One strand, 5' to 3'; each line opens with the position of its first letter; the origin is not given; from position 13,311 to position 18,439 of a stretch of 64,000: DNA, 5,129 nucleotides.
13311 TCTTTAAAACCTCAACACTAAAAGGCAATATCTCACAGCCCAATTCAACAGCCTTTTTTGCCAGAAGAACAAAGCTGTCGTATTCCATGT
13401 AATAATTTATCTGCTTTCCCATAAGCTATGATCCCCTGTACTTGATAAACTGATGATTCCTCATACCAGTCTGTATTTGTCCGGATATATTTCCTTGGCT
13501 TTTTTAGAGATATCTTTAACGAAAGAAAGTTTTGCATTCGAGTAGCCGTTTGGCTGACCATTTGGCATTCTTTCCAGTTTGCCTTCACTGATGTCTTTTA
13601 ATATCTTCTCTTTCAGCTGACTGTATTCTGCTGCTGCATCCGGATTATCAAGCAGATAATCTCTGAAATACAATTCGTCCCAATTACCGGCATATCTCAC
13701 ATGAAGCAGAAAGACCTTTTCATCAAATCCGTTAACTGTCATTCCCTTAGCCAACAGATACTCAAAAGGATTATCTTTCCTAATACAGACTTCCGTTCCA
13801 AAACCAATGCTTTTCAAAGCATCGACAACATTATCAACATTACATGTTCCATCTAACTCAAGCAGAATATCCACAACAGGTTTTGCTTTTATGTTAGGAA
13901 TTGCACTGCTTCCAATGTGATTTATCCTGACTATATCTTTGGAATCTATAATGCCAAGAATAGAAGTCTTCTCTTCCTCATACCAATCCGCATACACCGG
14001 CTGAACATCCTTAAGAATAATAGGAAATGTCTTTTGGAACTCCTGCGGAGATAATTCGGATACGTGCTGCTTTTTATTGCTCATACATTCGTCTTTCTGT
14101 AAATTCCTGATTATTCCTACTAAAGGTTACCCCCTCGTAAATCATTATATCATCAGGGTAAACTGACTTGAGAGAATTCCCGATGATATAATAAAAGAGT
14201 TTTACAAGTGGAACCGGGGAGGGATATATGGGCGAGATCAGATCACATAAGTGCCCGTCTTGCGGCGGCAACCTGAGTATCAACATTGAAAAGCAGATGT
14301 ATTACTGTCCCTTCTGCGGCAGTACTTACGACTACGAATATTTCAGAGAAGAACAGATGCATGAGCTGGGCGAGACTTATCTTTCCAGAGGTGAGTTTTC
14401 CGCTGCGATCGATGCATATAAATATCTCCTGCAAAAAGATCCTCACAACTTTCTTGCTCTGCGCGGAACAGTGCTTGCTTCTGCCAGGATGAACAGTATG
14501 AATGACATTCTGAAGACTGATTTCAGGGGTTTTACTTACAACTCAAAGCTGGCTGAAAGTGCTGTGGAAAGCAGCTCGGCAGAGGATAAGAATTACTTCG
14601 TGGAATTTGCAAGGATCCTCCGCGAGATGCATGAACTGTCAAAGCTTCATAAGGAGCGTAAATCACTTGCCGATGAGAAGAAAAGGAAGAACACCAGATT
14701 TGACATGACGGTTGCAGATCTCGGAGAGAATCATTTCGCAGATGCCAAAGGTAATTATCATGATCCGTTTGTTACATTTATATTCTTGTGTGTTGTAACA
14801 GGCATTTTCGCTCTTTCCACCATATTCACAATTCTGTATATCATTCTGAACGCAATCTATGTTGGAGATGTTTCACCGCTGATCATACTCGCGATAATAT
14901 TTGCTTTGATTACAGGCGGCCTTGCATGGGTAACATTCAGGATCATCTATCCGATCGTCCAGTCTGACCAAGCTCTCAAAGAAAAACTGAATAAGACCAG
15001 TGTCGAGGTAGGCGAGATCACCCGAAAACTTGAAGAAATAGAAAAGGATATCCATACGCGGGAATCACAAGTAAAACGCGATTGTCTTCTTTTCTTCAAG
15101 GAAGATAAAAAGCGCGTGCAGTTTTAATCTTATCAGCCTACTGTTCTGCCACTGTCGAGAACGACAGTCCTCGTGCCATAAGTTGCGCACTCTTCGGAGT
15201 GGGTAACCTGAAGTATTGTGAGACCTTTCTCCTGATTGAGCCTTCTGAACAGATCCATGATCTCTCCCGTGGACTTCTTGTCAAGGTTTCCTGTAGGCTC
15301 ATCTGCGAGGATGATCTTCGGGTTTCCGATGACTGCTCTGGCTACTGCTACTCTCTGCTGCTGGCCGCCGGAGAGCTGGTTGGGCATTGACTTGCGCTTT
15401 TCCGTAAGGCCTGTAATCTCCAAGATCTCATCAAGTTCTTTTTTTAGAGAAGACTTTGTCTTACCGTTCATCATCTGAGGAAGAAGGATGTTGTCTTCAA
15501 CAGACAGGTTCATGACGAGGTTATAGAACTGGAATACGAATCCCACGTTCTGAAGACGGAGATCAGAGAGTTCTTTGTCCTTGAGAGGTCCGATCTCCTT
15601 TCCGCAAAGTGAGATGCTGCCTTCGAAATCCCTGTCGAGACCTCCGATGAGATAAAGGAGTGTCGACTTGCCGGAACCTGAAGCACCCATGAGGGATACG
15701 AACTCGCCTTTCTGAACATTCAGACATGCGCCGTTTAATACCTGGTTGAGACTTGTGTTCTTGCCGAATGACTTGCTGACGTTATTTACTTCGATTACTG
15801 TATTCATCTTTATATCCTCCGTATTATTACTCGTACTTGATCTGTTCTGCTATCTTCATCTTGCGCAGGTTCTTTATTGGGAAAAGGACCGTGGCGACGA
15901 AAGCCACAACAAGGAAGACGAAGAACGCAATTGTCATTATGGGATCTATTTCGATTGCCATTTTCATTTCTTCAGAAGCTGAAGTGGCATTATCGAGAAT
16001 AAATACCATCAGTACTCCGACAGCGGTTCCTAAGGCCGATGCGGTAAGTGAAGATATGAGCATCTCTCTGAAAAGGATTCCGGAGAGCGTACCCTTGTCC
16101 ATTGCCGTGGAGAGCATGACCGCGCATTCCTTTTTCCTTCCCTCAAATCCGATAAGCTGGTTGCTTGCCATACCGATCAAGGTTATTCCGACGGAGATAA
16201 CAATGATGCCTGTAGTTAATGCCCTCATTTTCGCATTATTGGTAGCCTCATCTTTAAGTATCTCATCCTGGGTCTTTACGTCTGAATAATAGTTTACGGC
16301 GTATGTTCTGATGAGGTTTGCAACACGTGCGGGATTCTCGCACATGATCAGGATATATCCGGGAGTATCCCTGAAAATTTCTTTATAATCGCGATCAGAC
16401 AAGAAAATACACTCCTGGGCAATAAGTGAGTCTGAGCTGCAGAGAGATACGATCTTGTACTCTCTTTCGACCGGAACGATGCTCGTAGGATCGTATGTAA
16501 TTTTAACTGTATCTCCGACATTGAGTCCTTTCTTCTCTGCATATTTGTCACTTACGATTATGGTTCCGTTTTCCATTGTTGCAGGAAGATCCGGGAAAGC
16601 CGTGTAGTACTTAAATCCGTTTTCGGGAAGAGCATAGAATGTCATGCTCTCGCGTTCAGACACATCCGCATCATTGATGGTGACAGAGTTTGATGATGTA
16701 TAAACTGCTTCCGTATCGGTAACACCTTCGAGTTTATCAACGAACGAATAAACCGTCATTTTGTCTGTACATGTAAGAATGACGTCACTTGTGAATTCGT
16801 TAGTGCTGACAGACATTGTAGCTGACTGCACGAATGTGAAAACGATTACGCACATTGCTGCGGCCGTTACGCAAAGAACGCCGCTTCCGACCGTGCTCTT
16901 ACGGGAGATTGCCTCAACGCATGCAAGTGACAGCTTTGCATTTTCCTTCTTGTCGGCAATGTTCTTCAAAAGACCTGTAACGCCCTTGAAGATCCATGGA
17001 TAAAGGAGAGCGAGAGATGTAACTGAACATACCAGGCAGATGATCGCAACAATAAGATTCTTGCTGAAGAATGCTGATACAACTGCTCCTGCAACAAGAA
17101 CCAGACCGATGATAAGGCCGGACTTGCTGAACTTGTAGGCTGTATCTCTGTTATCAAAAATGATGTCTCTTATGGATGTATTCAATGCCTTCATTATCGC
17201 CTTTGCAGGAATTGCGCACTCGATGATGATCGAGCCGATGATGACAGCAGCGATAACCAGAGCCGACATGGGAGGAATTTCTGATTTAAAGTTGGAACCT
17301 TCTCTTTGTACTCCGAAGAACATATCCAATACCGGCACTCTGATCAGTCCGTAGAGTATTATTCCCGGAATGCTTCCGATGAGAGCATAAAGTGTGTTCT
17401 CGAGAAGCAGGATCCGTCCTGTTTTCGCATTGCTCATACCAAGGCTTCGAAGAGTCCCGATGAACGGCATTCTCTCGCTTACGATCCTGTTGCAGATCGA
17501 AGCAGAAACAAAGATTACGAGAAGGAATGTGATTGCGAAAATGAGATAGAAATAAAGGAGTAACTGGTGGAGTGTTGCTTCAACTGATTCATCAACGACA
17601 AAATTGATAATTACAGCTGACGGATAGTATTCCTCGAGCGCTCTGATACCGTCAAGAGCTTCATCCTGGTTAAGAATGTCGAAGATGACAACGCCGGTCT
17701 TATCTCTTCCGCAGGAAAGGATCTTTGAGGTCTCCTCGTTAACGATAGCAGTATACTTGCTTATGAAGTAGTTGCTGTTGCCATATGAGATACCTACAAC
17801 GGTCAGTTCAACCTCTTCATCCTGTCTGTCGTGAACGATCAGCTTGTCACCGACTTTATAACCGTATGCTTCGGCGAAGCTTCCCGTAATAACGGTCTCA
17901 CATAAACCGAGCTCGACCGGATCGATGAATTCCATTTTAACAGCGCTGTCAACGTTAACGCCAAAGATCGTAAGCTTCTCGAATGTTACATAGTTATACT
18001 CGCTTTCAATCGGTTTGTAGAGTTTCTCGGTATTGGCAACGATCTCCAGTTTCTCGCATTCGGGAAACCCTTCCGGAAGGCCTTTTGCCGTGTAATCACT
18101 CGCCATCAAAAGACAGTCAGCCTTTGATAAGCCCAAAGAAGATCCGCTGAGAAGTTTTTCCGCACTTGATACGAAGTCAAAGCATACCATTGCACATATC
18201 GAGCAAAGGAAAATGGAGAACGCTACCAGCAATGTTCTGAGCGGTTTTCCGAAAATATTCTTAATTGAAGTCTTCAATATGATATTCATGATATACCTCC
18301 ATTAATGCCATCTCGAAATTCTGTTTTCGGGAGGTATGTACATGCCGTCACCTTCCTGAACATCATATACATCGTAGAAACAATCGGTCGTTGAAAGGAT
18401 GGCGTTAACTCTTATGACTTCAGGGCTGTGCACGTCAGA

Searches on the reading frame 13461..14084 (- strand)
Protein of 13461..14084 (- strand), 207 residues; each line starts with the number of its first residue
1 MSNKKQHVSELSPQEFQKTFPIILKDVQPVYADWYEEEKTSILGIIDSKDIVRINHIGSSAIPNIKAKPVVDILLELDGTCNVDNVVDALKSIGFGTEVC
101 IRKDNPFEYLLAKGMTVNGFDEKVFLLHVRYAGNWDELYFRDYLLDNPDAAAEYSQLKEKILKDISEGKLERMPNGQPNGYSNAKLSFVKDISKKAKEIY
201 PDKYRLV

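Call 34: search_protein_families(library=pfam, proteins=[window:13461-14084:-], max_evalue=0.001)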
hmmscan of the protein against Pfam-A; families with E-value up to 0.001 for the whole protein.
window:13461-14084:- (207 aa): 1 family
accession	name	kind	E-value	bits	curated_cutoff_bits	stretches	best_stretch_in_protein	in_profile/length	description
PF04229.20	GrpB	-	3.1e-32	112.4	25.5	1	21-194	1-158/159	GrpB protein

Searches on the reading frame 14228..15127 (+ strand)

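Call 34: search_protein_families(library=pfam, proteins=[window:14228-15127:+], max_evalue=0.001)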
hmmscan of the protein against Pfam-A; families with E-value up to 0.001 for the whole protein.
window:14228-15127:+ (299 aa): 2 families
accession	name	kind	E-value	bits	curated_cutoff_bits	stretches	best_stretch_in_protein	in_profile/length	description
PF07719.23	TPR_2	-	0.00042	20.7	27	0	44-74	4-34/34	Tetratricopeptide repeat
PF08792.16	A2L_zn_ribbon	-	0.00087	19.4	22.9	0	8-35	5-32/33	A2L zinc ribbon domain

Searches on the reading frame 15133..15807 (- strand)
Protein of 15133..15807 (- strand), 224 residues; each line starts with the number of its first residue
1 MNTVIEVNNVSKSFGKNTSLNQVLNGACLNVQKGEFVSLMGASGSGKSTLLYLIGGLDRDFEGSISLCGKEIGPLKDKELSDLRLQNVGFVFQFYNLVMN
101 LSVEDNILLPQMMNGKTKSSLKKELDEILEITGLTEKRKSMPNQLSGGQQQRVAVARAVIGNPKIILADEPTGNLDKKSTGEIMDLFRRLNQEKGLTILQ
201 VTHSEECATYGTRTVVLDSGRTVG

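Call 5: search_protein_families(library=pfam, proteins=[window:15133-15807:-], max_evalue=0.01)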
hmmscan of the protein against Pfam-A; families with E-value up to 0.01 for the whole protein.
window:15133-15807:- (224 aa): 7 families
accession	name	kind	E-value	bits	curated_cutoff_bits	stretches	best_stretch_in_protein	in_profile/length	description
PF00005.33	ABC_tran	-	6.2e-31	108.3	25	1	25-172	2-136/137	ABC transporter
PF13304.12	AAA_21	-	4.4e-05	24.1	27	0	37-67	2-35/304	AAA domain, putative AbiEii toxin, Type IV TA system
PF02463.25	SMC_N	-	0.00037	20.4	40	0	113-208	105-202/220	RecF/RecN/SMC N terminal domain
PF13481.12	AAA_25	-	0.00044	20.4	27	0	31-52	30-51/195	AAA domain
PF13555.12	AAA_29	-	0.0012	19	27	1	27-51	15-39/61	P-loop containing region of AAA domain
PF20703.3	nSTAND1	-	0.0077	16.3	27.1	0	14-51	17-50/379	Novel STAND NTPase 1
PF13558.12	SbcC_Walker_B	-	0.0078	16.9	27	0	133-188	21-89/90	SbcC/RAD50-like, Walker B motif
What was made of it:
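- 15133..15807 (-): ABC ATPase (224 aa), last gene of the M13-FtsX-ABC operon. Pfam ABC_tran, E 6e-31 (call 5).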

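Call 26: search_protein_families(library=ncbifam, proteins=[window:15133-15807:-], max_evalue=0.001)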
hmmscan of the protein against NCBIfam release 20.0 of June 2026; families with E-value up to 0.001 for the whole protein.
window:15133-15807:- (224 aa): 189 families (the best 25 are shown)
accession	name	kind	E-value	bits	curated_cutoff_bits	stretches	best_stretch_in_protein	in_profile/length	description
NF038007.1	ABC_ATP_DarD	equivalog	4.5e-63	212.6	375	1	5-221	2-217/218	darobactin export ABC transporter ATP-binding protein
TIGR02211.1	LolD_lipo_ex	equivalog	8e-63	211.9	307.75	1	4-221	1-218/221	lipoprotein-releasing ABC transporter ATP-binding protein LolD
TIGR02673.1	FtsE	equivalog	1.5e-59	201.3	264.85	1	4-220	1-213/214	cell division ATP-binding protein FtsE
TIGR02982.1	heterocyst_DevA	subfamily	3.3e-59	200.1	295.8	1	4-221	1-218/220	ABC exporter ATP-binding subunit, DevA family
NF007879.0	PRK10584.1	equivalog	7.3e-58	196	336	1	3-221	5-223/228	putative ABC transporter ATP-binding protein YbbA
NF007826.0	PRK10535.1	equivalog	8.3e-55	186.2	966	1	1-223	1-222/648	macrolide ABC transporter ATP-binding protein/permease MacB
TIGR03608.1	L_ocin_972_ABC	subfamily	1.2e-54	184.9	254.85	1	8-215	2-204/206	putative bacteriocin export ABC transporter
TIGR02315.1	ABC_phnC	equivalog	9.8e-53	179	266.1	1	4-222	1-224/243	phosphonate ABC transporter ATP-binding protein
NF008639.0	PRK11629.1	equivalog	6.3e-50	169.8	360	1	4-221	6-223/234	lipoprotein-releasing ABC transporter ATP-binding protein LolD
TIGR03265.1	PhnT2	equivalog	1.9e-49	168.8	457.7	1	3-221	3-212/353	putative 2-aminoethylphosphonate ABC transporter ATP-binding protein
TIGR00968.1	3a0106s01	subfamily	6.1e-49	166.7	342.75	1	5-221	1-208/237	sulfate ABC transporter ATP-binding protein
TIGR02314.1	ABC_MetN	equivalog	2.3e-48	165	499.7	1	5-220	2-217/343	methionine ABC transporter ATP-binding protein MetN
TIGR04521.1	ECF_ATPase_2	equivalog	5.3e-46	156.9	330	1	5-223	1-224/279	energy-coupling factor transporter ATPase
NF040933.2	ABC_arch_GlcV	equivalog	1.9e-44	152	450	1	5-206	3-203/357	glucose ABC transporter ATP-binding protein GlcV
NF008105.0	PRK10851.1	equivalog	5.3e-44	150.4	502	1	5-220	3-213/362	sulfate/thiosulfate ABC transporter ATP-binding protein CysA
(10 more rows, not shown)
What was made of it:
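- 15133..15807 (-): Its closest NCBIfam models are the LolD, FtsE, MacB and DarD type (call 26).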

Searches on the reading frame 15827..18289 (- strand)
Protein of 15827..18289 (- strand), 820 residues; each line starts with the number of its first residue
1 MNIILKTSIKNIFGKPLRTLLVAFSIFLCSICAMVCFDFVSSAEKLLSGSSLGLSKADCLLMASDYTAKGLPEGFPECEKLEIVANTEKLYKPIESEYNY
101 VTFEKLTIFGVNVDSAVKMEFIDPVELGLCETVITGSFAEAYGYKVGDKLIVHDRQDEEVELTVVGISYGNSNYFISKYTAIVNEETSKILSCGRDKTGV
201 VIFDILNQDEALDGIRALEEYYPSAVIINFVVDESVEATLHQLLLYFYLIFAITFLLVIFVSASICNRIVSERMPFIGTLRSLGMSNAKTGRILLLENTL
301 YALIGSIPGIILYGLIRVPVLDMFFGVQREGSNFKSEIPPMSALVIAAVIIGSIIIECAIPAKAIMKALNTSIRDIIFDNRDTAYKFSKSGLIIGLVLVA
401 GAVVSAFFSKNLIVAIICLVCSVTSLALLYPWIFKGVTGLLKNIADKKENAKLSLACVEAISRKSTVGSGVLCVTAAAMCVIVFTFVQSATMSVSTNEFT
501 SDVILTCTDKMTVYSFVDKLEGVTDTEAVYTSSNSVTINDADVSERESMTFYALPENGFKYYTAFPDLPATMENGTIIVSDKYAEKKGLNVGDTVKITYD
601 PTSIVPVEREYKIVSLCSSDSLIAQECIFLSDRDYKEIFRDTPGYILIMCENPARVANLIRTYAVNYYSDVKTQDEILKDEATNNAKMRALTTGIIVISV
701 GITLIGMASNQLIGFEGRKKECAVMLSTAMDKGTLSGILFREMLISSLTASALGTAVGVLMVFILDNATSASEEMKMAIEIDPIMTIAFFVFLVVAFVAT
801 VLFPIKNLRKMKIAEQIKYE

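Call 5: search_protein_families(library=pfam, proteins=[window:15827-18289:-], max_evalue=0.01)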
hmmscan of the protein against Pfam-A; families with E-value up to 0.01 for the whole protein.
window:15827-18289:- (820 aa): 1 family
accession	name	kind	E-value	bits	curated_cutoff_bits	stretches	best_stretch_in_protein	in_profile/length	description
PF02687.27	FtsX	-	3.1e-20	72.9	25.5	2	695-812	3-119/120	FtsX-like permease C-terminal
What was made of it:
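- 15827..18289 (-): FtsX/MacB-type permease (820 aa) with two FtsX domains and two extracytoplasmic domains of about 200 aa each. Pfam FtsX, two stretches (call 5).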

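Call 26: search_protein_families(library=ncbifam, proteins=[window:15827-18289:-], max_evalue=0.001)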
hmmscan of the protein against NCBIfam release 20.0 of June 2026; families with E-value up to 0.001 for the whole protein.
window:15827-18289:- (820 aa): 0 families

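Call 36: search_solved_structures(query=window:15827-18289:-, max_evalue=0.01)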
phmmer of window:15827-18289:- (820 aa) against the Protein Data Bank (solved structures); distinct sequences matched with E-value up to 0.01: 1.
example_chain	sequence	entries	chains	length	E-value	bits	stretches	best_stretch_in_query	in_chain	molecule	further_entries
9o9x_C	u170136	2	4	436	0.00035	22.5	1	243-367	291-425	ABC transporter permease YtrF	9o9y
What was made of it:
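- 15827..18289 (-): The only PDB sequence hit is a remote one to YtrF (call 36).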
